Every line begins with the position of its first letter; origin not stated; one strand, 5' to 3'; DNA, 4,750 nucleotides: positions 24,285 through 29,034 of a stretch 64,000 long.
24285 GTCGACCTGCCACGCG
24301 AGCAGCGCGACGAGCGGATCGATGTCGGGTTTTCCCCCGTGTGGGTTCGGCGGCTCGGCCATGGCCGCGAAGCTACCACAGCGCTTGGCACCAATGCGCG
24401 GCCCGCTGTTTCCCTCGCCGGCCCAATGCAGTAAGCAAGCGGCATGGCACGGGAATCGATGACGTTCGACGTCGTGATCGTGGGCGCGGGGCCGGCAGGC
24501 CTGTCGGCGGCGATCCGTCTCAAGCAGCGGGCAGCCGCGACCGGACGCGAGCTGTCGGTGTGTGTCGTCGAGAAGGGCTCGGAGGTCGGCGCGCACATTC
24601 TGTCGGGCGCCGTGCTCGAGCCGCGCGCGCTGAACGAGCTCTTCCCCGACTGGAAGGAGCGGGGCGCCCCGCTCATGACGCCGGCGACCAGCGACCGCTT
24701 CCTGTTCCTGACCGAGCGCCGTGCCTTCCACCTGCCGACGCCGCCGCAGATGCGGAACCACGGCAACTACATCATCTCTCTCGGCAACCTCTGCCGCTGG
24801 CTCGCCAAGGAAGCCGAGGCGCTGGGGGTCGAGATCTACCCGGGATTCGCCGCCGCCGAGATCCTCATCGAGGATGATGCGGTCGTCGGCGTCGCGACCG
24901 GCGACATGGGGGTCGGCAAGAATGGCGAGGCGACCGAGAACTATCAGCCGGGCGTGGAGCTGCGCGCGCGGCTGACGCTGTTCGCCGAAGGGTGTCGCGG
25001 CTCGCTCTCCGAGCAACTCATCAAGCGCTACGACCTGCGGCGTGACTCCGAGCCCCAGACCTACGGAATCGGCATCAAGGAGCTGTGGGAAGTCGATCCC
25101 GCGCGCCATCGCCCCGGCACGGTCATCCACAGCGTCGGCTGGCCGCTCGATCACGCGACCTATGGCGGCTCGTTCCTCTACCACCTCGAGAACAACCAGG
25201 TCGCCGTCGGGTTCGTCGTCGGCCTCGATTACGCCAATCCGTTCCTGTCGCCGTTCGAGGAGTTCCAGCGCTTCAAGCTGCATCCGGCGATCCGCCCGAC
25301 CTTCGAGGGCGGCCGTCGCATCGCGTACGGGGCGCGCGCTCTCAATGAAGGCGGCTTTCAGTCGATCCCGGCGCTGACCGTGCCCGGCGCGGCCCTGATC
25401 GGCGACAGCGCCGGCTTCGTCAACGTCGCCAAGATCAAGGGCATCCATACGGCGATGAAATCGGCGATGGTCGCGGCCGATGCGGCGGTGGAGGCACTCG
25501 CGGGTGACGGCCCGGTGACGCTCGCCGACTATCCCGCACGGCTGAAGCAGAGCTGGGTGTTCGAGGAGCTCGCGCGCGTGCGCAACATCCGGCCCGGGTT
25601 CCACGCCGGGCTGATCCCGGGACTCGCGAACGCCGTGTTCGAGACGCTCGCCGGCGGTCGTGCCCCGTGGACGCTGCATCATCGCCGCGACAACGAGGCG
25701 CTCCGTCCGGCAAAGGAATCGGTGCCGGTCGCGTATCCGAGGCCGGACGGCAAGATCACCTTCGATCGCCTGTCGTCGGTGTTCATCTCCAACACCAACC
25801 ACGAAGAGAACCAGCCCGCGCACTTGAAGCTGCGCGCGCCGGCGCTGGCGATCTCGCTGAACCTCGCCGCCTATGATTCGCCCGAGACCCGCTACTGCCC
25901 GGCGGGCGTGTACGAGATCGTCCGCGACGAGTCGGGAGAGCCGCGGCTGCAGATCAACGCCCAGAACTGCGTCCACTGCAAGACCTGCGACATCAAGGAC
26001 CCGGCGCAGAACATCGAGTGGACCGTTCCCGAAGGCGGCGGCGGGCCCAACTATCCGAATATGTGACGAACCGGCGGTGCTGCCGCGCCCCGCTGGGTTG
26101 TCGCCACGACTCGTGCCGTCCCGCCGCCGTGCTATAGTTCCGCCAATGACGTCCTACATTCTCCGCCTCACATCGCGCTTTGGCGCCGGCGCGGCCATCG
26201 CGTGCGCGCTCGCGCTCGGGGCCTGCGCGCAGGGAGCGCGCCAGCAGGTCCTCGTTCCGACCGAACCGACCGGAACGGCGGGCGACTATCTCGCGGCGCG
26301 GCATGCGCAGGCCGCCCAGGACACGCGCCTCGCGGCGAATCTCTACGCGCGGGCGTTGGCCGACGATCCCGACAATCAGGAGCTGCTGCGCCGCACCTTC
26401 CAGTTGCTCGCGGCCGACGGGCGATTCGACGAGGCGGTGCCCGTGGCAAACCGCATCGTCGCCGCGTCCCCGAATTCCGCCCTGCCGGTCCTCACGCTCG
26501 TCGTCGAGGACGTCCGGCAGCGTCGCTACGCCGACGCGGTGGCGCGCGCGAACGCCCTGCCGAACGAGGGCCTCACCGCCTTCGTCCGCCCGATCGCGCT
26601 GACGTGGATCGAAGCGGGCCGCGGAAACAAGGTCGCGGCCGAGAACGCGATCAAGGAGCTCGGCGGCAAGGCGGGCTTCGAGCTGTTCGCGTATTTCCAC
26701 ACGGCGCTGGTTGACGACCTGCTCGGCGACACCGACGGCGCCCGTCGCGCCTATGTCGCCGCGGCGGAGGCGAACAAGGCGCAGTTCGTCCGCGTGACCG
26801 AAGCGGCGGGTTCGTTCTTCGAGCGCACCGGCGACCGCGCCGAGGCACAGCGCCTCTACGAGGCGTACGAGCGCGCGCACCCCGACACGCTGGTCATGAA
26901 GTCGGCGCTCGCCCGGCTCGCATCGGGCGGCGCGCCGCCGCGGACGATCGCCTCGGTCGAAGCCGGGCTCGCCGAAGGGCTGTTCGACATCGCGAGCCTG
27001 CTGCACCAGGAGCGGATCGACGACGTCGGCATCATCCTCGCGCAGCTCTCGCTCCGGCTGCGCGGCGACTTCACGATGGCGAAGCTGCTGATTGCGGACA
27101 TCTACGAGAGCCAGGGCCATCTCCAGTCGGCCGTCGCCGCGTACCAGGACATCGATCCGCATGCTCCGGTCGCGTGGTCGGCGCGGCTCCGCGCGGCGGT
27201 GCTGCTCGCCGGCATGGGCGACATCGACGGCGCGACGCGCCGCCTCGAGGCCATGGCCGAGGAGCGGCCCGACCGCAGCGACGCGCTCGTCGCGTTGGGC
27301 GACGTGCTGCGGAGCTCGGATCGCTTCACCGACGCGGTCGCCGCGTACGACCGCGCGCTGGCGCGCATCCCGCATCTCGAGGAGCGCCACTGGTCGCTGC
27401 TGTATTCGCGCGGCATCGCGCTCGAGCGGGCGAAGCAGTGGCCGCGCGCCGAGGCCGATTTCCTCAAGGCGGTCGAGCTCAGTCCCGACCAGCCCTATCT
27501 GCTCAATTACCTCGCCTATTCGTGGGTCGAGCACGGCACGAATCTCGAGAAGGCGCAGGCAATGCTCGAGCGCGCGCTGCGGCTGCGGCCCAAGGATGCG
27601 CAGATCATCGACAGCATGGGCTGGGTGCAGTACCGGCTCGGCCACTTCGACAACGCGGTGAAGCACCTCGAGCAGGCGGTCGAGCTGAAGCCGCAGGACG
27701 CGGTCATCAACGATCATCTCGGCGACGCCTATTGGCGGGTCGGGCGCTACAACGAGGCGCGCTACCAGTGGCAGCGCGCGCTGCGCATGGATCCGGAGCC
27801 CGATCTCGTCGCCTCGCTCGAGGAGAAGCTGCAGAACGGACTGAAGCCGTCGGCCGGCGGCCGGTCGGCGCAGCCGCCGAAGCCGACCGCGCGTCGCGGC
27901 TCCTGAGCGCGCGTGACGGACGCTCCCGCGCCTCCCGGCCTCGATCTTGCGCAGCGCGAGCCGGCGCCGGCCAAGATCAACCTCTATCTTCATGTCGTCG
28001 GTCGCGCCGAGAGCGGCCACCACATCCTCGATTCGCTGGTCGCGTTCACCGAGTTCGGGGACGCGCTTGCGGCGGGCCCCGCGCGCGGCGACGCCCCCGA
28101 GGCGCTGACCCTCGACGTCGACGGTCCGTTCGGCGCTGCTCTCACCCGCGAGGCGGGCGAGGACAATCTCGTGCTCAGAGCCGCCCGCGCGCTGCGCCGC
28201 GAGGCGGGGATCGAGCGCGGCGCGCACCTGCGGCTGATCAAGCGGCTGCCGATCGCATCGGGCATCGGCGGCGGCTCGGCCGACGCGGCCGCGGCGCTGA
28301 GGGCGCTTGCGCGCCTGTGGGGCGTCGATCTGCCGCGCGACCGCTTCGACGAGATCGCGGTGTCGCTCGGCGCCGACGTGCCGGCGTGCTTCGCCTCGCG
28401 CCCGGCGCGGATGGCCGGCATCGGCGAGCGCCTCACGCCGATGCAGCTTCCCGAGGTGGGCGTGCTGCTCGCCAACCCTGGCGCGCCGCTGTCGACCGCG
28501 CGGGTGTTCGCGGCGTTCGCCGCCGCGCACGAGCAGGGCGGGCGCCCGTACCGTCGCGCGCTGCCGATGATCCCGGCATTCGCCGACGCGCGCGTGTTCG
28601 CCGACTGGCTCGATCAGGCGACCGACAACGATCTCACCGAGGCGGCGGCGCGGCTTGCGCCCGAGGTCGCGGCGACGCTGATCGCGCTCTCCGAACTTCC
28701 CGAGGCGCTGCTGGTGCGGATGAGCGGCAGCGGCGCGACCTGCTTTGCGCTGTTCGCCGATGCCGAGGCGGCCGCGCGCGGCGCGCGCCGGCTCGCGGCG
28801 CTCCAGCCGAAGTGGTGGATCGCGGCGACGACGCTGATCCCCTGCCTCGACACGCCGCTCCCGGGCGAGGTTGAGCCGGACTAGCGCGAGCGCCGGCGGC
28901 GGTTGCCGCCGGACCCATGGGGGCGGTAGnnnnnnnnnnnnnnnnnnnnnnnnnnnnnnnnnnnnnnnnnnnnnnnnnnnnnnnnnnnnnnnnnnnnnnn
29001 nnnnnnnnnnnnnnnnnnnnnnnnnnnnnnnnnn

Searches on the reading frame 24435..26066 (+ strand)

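Call 86: search_protein_families(library=pfam, proteins=[window:24435-26066:+], max_evalue=0.00001)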
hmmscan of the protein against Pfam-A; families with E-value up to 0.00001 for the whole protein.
window:24435-26066:+ (543 aa): 7 families
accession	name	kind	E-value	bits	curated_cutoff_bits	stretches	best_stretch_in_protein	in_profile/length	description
PF05187.19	Fer4_ETF_QO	-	6.2e-51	171.3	24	1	439-540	1-103/104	Electron transfer flavoprotein-ubiquinone oxidoreductase, 4Fe-4S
PF21162.3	ETFQO_UQ-bd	-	9.8e-44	148.3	27.7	1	210-303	1-96/96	ETF-QO, ubiquinone-binding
PF01266.30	DAO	-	1.8e-10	41.4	27.9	0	12-54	1-39/353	FAD dependent oxidoreductase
PF00890.30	FAD_binding_2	-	2.3e-09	37.4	20.4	0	12-55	1-38/414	FAD binding domain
PF13450.12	NAD_binding_8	-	2.5e-07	31.3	21.9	1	15-59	1-39/68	NAD(P)-binding Rossmann-like domain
PF01946.23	Thi4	-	1.9e-06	27.8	26.2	0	7-57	14-59/235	Thi4 family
PF07992.20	Pyr_redox_2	-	4.2e-06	26.8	26.1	1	11-50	1-34/291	Pyridine nucleotide-disulphide oxidoreductase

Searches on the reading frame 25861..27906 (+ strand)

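Call 86: search_protein_families(library=pfam, proteins=[window:25861-27906:+], max_evalue=0.00001)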
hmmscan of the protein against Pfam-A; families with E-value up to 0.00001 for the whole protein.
window:25861-27906:+ (681 aa): 16 families
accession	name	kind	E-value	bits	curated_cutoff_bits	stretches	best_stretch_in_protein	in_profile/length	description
PF07719.23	TPR_2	-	2.9e-29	99.1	27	0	619-646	6-33/34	Tetratricopeptide repeat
PF13428.12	TPR_14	-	4.4e-26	89.1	23.5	0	314-353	5-44/44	Tetratricopeptide repeat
PF13432.12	TPR_16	-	1.6e-25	89.6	32.7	3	444-504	2-62/65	Tetratricopeptide repeat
PF00515.34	TPR_1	-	3.8e-25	87.1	27.8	0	586-613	7-34/34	Tetratricopeptide repeat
PF14559.12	TPR_19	-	1.5e-24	86.5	25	2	151-206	3-58/68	Tetratricopeptide repeat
PF13181.12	TPR_8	-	1.4e-21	75.2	25.7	0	585-613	6-34/34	Tetratricopeptide repeat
PF13414.12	TPR_11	-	4.1e-20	71.6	26.8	1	591-628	5-42/42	TPR repeat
PF13424.12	TPR_12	-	1.5e-18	67.2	30.1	0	561-611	18-76/77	Tetratricopeptide repeat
PF13371.12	TPR_9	-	7.9e-15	55.1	35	1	561-615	10-64/73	Tetratricopeptide repeat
PF13174.12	TPR_6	-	1e-14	54.5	26.3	0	586-609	6-29/33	Tetratricopeptide repeat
PF13431.12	TPR_17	-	1.6e-14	53.3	24.4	0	161-192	1-32/34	Tetratricopeptide repeat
PF13176.12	TPR_7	-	7.8e-13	47.8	27.9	0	475-502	1-30/36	Tetratricopeptide repeat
PF09976.15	TPR_21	-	8.1e-11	42.5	25.5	1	406-505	77-178/193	Tetratricopeptide repeat-like domain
PF25064.1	ARM_TT21_5th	-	2.8e-10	40.9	27.8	0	453-534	15-95/117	TT21 fifth ARM repeats domain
PF23914.1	TPR_CcmH_CycH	-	7.7e-09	36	42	0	509-613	51-154/158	Cytochrome c-type biogenesis protein H TPR domain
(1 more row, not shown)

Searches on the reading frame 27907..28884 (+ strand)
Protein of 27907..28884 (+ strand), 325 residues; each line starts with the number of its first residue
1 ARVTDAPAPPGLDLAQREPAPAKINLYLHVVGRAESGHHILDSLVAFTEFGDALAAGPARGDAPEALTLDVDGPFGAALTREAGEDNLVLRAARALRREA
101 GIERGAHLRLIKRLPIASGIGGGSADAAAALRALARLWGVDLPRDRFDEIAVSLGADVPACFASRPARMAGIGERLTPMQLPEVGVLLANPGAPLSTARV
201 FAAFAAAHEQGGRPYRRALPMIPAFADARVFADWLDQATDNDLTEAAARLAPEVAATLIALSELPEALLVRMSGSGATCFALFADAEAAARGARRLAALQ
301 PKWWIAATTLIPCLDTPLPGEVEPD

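Call 86: search_protein_families(library=pfam, proteins=[window:27907-28884:+], max_evalue=0.00001)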
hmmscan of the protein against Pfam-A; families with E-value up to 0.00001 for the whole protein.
window:27907-28884:+ (325 aa): 2 families
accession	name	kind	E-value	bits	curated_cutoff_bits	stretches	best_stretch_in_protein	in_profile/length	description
PF00288.32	GHMP_kinases_N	-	1.4e-17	64.1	22.3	1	87-163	1-85/87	GHMP kinases N terminal domain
PF08544.19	GHMP_kinases_C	-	1.7e-11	44.8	21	1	221-298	1-81/85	GHMP kinases C terminal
